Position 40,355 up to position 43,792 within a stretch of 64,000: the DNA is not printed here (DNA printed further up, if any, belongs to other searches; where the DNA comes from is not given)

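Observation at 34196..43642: ttrBCA-ordered respiratory molybdoenzyme with its own sensor system in a PVC-like genome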

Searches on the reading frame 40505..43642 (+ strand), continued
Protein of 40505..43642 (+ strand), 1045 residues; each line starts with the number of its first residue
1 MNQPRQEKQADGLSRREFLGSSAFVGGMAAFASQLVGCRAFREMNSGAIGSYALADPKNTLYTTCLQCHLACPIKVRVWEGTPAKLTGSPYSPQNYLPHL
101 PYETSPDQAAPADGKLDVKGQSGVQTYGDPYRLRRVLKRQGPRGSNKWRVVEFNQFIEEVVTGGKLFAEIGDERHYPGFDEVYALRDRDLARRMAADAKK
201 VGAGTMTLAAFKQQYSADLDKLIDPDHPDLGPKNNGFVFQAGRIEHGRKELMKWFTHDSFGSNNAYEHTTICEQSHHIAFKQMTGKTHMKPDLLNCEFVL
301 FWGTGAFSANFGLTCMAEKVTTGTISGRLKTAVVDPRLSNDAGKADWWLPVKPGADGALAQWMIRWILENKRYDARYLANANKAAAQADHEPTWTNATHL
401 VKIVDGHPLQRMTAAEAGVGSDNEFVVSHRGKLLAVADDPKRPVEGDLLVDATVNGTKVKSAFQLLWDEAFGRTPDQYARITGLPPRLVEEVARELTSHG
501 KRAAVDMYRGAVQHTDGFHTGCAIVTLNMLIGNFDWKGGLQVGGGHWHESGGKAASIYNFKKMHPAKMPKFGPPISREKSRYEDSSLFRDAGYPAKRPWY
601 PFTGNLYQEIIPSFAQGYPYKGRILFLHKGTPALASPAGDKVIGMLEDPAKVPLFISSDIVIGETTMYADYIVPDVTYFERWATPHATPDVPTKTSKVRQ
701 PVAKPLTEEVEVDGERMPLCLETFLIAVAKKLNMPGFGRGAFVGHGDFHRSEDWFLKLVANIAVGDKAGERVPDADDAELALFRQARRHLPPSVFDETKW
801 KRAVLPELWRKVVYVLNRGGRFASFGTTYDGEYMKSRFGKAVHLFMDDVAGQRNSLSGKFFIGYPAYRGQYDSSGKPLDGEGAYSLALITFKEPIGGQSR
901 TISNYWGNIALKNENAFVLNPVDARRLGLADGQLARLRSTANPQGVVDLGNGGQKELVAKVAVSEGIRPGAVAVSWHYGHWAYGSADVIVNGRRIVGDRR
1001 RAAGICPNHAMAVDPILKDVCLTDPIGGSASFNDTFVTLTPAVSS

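Call 53: search_protein_families(library=pfam, proteins=[L002:2089-3822:-, L002:1530-2114:-, L001:14827-15408:+, L001:10787-11794:+], max_evalue=0.01)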
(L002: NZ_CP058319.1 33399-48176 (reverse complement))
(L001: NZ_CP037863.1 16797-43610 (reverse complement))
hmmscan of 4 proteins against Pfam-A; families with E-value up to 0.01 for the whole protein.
L002:2089-3822:- (577 aa): 5 families
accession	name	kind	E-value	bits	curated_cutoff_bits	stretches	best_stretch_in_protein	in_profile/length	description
PF12974.12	Phosphonate-bd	-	4.2e-31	108.6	27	1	13-246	1-219/242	ABC transporter, phosphonate, periplasmic substrate-binding protein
PF02518.31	HATPase_c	-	5.8e-20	72.2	26.4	1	461-563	5-109/111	Histidine kinase-, DNA gyrase B-, and HSP90-like ATPase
PF13589.12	HATPase_c_3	-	3.3e-06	27.6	25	1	462-521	3-62/137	Histidine kinase-, DNA gyrase B-, and HSP90-like ATPase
PF00512.31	HisKA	-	3.5e-06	27.4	26.9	1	342-403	2-59/66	His Kinase A (phospho-acceptor) domain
PF21937.1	Yop-YscD_ppl_2nd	-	0.00071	19.7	27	1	12-41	27-56/67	YscD/CdsD-like Bon-like domain 2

L002:1530-2114:- (194 aa): 4 families
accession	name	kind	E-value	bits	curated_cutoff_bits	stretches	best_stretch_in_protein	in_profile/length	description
PF00072.30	Response_reg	-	4.4e-24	85.2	30.2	1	4-113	1-110/111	Response regulator receiver domain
PF00196.25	GerE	-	2.3e-18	66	23.5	1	134-188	1-55/57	Bacterial regulatory proteins, luxR family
PF08281.18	Sigma70_r4_2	-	1.9e-08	34.3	25.7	1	126-178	1-54/54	Sigma-70, region 4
PF13936.12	HTH_38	-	0.0012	19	27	1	133-167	2-37/44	Helix-turn-helix domain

L001:14827-15408:+ (193 aa): 1 family
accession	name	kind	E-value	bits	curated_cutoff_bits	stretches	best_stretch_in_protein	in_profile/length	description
PF02613.20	Nitrate_red_del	-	0.0011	19.5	22.2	1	25-135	14-104/136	Nitrate reductase delta subunit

L001:10787-11794:+ (335 aa): 0 families

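Call 66: search_protein_families(library=ncbifam, proteins=[L001:11791-14817:+, L067:9980-13114:+, L088:9971-13123:+, L003:7941-11222:+, L004:7779-10886:+], max_evalue=0.00001)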
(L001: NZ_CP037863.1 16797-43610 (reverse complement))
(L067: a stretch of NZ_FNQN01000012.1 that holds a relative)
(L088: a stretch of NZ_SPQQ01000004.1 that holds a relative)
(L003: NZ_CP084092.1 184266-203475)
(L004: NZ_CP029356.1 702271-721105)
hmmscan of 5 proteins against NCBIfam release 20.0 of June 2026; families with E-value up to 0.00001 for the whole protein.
L001:11791-14817:+ (1008 aa): 18 families
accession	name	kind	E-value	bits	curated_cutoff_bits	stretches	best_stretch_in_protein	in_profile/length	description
NF011567.1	PRK14991.1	equivalog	6.3e-199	663.1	1750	1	3-982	6-995/1022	tetrathionate reductase subunit TtrA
NF012032.0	PRK15488.1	equivalog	3.1e-47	161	694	3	61-172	35-127/759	thiosulfate reductase PhsA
TIGR02166.1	dmsA_ynfE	subfamily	6.1e-30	103.9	777.7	2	238-362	172-296/794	DMSO/selenate family reductase complex A subunit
TIGR01591.1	Fdh-alpha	equivalog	2.3e-27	95.4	666.25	1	444-546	240-341/672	formate dehydrogenase subunit alpha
NF041714.1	arsenate_red_ArrA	equivalog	1e-24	86.7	1600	1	894-964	748-818/848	arsenate respiratory reductase molybdopterin-containing subunit ArrA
TIGR03479.1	DMSO_red_II_alp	subfamily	1.5e-24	86.2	984.75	2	234-361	181-303/913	molybdopterin-dependent oxidoreductase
TIGR01553.1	formate-DH-alph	equivalog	6.1e-23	80.5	814.2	1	70-363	45-302/1009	formate dehydrogenase-N subunit alpha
NF041884.1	selenate_YnfF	exception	2.8e-16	58.6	1650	0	262-361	195-295/798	selenate/tellurate reductase subunit YnfF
NF041885.1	selenate_YnfE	exception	5.9e-16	57.5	1675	0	260-361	198-302/805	selenate/tellurate reductase subunit YnfE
NF011566.1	PRK14990.1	exception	2e-15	55.9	1600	0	265-361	219-315/814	dimethylsulfoxide reductase subunit A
TIGR00509.1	bisC_fam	subfamily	1.2e-14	53.6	1017.55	1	256-362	146-256/772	molybdopterin guanine dinucleotide-containing S/N-oxide reductase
NF041783.2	mnquin_red_QrcB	equivalog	3.1e-14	52.1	440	0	895-947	603-655/695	menaquinone reductase molybdopterin-binding-like subunit QrcB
NF047855.1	AssmNtatRedNasC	equivalog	9.4e-14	50.6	1100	0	274-362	177-260/708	assimilatory nitrate reductase catalytic subunit NasC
NF041513.1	formate_DH_Act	exception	5.8e-11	40.9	1400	0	235-365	168-296/1067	formate dehydrogenase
TIGR01706.1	NAPA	equivalog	1.2e-09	37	930.55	1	335-527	261-410/830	periplasmic nitrate reductase subunit alpha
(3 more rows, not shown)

L067:9980-13114:+ (1044 aa): 19 families
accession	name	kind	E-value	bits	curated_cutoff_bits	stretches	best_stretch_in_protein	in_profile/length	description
NF011567.1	PRK14991.1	equivalog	1.7e-135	453.2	1750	2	211-1019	203-996/1022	tetrathionate reductase subunit TtrA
NF012032.0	PRK15488.1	equivalog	1.9e-55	188.2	694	3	7-155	2-127/759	thiosulfate reductase PhsA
TIGR02166.1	dmsA_ynfE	subfamily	1.1e-35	122.9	777.7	2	8-156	1-134/794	DMSO/selenate family reductase complex A subunit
NF041714.1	arsenate_red_ArrA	equivalog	5.5e-33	114.1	1600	2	235-384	157-294/848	arsenate respiratory reductase molybdopterin-containing subunit ArrA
TIGR01591.1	Fdh-alpha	equivalog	6.8e-25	87.2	666.25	1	296-397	152-249/672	formate dehydrogenase subunit alpha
NF011566.1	PRK14990.1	exception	8.2e-25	86.9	1600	2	4-154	10-147/814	dimethylsulfoxide reductase subunit A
TIGR03479.1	DMSO_red_II_alp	subfamily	5.6e-21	74.3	984.75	2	334-543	255-465/913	molybdopterin-dependent oxidoreductase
NF041885.1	selenate_YnfE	exception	6.5e-19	67.2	1675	1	292-383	211-303/805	selenate/tellurate reductase subunit YnfE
TIGR01553.1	formate-DH-alph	equivalog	7.1e-19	67.1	814.2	1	296-390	218-308/1009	formate dehydrogenase-N subunit alpha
NF041783.2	mnquin_red_QrcB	equivalog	5.1e-18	64.6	440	1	288-376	191-282/695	menaquinone reductase molybdopterin-binding-like subunit QrcB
NF041513.1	formate_DH_Act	exception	5.8e-17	60.8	1400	1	250-395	170-304/1067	formate dehydrogenase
NF041884.1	selenate_YnfF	exception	1.7e-16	59.3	1650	1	293-383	205-296/798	selenate/tellurate reductase subunit YnfF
NF047855.1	AssmNtatRedNasC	equivalog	1.4e-14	53.3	1100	1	334-435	211-312/708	assimilatory nitrate reductase catalytic subunit NasC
NF042978.1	EthbenzDh_ebdA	equivalog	1.2e-11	43.2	2000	0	334-503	277-441/977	ethylbenzene dehydrogenase subunit alpha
TIGR00509.1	bisC_fam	subfamily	4.6e-10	38.4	1017.55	1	334-387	206-260/772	molybdopterin guanine dinucleotide-containing S/N-oxide reductase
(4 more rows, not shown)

L088:9971-13123:+ (1050 aa): 15 families
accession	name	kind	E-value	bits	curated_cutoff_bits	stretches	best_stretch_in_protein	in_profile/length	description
NF011567.1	PRK14991.1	equivalog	1.6e-151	506.2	1750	2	219-1018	204-989/1022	tetrathionate reductase subunit TtrA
NF012032.0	PRK15488.1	equivalog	2.7e-50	171.2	694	3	10-163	2-128/759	thiosulfate reductase PhsA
NF041714.1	arsenate_red_ArrA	equivalog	1.2e-31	109.7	1600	3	258-381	172-284/848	arsenate respiratory reductase molybdopterin-containing subunit ArrA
TIGR02166.1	dmsA_ynfE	subfamily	1.7e-31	109.1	777.7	2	11-164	1-135/794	DMSO/selenate family reductase complex A subunit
TIGR01591.1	Fdh-alpha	equivalog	5e-28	97.6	666.25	1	340-391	185-236/672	formate dehydrogenase subunit alpha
TIGR03479.1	DMSO_red_II_alp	subfamily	2.5e-23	82.1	984.75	2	350-701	264-614/913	molybdopterin-dependent oxidoreductase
NF011566.1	PRK14990.1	exception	1.4e-20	72.9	1600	1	10-173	13-160/814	dimethylsulfoxide reductase subunit A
NF041783.2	mnquin_red_QrcB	equivalog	4.4e-19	68.1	440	0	624-719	396-489/695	menaquinone reductase molybdopterin-binding-like subunit QrcB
TIGR01553.1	formate-DH-alph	equivalog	4.7e-18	64.4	814.2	0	341-395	252-306/1009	formate dehydrogenase-N subunit alpha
NF041885.1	selenate_YnfE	exception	1.1e-17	63.2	1675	0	339-391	251-304/805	selenate/tellurate reductase subunit YnfE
NF047855.1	AssmNtatRedNasC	equivalog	3.9e-16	58.5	1100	0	342-394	212-264/708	assimilatory nitrate reductase catalytic subunit NasC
NF041884.1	selenate_YnfF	exception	8.6e-15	53.7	1650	0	336-391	241-297/798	selenate/tellurate reductase subunit YnfF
NF041513.1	formate_DH_Act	exception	7.6e-13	47.2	1400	1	56-163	37-125/1067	formate dehydrogenase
TIGR00509.1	bisC_fam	subfamily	2.1e-10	39.5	1017.55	0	341-394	206-260/772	molybdopterin guanine dinucleotide-containing S/N-oxide reductase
NF042978.1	EthbenzDh_ebdA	equivalog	2.8e-07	28.7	2000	0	116-164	125-173/977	ethylbenzene dehydrogenase subunit alpha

L003:7941-11222:+ (1093 aa): 20 families
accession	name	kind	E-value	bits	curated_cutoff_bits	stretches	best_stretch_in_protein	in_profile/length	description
NF011567.1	PRK14991.1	equivalog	6.7e-122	408.1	1750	1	70-1024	71-973/1022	tetrathionate reductase subunit TtrA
NF012032.0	PRK15488.1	equivalog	3.4e-61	207.2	694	4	494-749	290-529/759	thiosulfate reductase PhsA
TIGR02166.1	dmsA_ynfE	subfamily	3.6e-49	167.5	777.7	3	880-1007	629-751/794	DMSO/selenate family reductase complex A subunit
TIGR01591.1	Fdh-alpha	equivalog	9.4e-42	142.9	666.25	3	271-402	106-235/672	formate dehydrogenase subunit alpha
TIGR03479.1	DMSO_red_II_alp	subfamily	9.5e-38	129.8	984.75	2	309-707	214-606/913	molybdopterin-dependent oxidoreductase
NF041714.1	arsenate_red_ArrA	equivalog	2.3e-35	122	1600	2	282-388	175-279/848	arsenate respiratory reductase molybdopterin-containing subunit ArrA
NF041885.1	selenate_YnfE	exception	3.6e-32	111.1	1675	3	312-401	211-302/805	selenate/tellurate reductase subunit YnfE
NF011566.1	PRK14990.1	exception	4.4e-32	111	1600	4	137-200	86-149/814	dimethylsulfoxide reductase subunit A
NF041884.1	selenate_YnfF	exception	8.8e-30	103.2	1650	2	306-401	198-295/798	selenate/tellurate reductase subunit YnfF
TIGR01553.1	formate-DH-alph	equivalog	6.6e-29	100.3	814.2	1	278-404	179-303/1009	formate dehydrogenase-N subunit alpha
NF047855.1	AssmNtatRedNasC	equivalog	1.1e-25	90.1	1100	2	315-407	176-265/708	assimilatory nitrate reductase catalytic subunit NasC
NF041783.2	mnquin_red_QrcB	equivalog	1.3e-22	79.8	440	1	316-394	199-281/695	menaquinone reductase molybdopterin-binding-like subunit QrcB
NF041513.1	formate_DH_Act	exception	4.6e-20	71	1400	1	281-578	173-481/1067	formate dehydrogenase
TIGR00509.1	bisC_fam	subfamily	2.5e-19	69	1017.55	1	297-403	146-257/772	molybdopterin guanine dinucleotide-containing S/N-oxide reductase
NF010055.0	PRK13532.1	equivalog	3.5e-14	52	904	1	271-560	157-400/830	nitrate reductase catalytic subunit NapA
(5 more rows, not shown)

L004:7779-10886:+ (1035 aa): 15 families
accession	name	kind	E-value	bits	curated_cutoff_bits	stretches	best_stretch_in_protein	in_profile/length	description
NF011567.1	PRK14991.1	equivalog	0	1218.4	1750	1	3-1031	4-1022/1022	tetrathionate reductase subunit TtrA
NF012032.0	PRK15488.1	equivalog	1.1e-38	132.8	694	3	139-187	80-128/759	thiosulfate reductase PhsA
TIGR02166.1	dmsA_ynfE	subfamily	6.8e-31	107.1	777.7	2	237-374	166-297/794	DMSO/selenate family reductase complex A subunit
NF041783.2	mnquin_red_QrcB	equivalog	9.4e-30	103.4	440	2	620-739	394-504/695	menaquinone reductase molybdopterin-binding-like subunit QrcB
NF041885.1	selenate_YnfE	exception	9.9e-23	79.9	1675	1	279-373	212-303/805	selenate/tellurate reductase subunit YnfE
NF011566.1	PRK14990.1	exception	1.2e-22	79.8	1600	1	139-373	101-316/814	dimethylsulfoxide reductase subunit A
NF041714.1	arsenate_red_ArrA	equivalog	3e-22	78.6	1600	2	919-973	751-805/848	arsenate respiratory reductase molybdopterin-containing subunit ArrA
TIGR01591.1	Fdh-alpha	equivalog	5.2e-21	74.4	666.25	0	238-373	109-235/672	formate dehydrogenase subunit alpha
NF041884.1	selenate_YnfF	exception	6.3e-20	70.7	1650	1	255-372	183-295/798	selenate/tellurate reductase subunit YnfF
TIGR03479.1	DMSO_red_II_alp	subfamily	4e-19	68.2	984.75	2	340-691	271-605/913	molybdopterin-dependent oxidoreductase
TIGR00509.1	bisC_fam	subfamily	1.3e-15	56.7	1017.55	2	309-374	196-257/772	molybdopterin guanine dinucleotide-containing S/N-oxide reductase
TIGR01553.1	formate-DH-alph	equivalog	1.8e-12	45.9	814.2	1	138-373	87-301/1009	formate dehydrogenase-N subunit alpha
NF047855.1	AssmNtatRedNasC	equivalog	1.3e-09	36.9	1100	0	630-691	410-467/708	assimilatory nitrate reductase catalytic subunit NasC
NF041513.1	formate_DH_Act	exception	1.9e-07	29.2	1400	0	138-373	78-292/1067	formate dehydrogenase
NF041323.1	Nitr_red_NasA_Halo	equivalog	2.7e-07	29.5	1000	0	245-374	113-234/673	assimilatory nitrate reductase NasA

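Call 78: find_encoding_contigs(protein=P0290, flank=9000, max_places=1)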
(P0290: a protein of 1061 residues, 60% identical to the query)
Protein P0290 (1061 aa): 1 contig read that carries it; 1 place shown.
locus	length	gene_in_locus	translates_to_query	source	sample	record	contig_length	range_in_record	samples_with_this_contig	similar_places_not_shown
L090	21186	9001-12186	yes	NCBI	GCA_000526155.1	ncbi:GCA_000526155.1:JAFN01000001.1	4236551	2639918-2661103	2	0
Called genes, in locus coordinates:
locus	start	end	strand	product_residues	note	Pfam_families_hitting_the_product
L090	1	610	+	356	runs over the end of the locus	PF01758:SBF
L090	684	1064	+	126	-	PF06953:ArsD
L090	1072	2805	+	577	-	PF00142:Fer4_NifH (weak), PF00448:SRP54 (faint), PF01656:CbiA, PF02374:ArsA_ATPase, PF13614:AAA_31, PF13191:AAA_16 (weak), PF13481:AAA_25 (weak), PF02374:ArsA_ATPase, +8 more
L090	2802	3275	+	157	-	PF25371:DUF7884, PF02353:CMAS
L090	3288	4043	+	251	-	PF02353:CMAS, PF13489:Methyltransf_23, PF08241:Methyltransf_11, PF08242:Methyltransf_12, PF13649:Methyltransf_25, PF13847:Methyltransf_31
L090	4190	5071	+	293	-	PF12974:Phosphonate-bd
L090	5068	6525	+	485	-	PF17203:sCache_3_2, PF00672:HAMP, PF00512:HisKA, PF02518:HATPase_c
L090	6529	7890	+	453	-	PF00072:Response_reg, PF00158:Sigma54_activat, PF01078:Mg_chelatase (faint), PF14532:Sigma54_activ_2, PF07728:AAA_5, PF25601:AAA_lid_14, PF02954:HTH_8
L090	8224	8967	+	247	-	PF13187:Fer4_9 (weak), PF13247:Fer4_11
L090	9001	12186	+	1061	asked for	PF00384:Molybdopterin, PF01568:Molydop_binding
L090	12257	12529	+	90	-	-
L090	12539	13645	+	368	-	PF12804:NTP_transf_3, PF03205:MobB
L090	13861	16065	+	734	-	PF00141:peroxidase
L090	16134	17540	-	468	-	PF01134:GIDA (weak), PF01266:DAO (faint), PF03486:HI0933_like (faint), PF07992:Pyr_redox_2, PF12831:FAD_oxidored, PF13450:NAD_binding_8 (faint), PF00070:Pyr_redox, PF02852:Pyr_redox_dim, +1 more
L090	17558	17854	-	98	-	PF14697:Fer4_21, PF12838:Fer4_7 (weak)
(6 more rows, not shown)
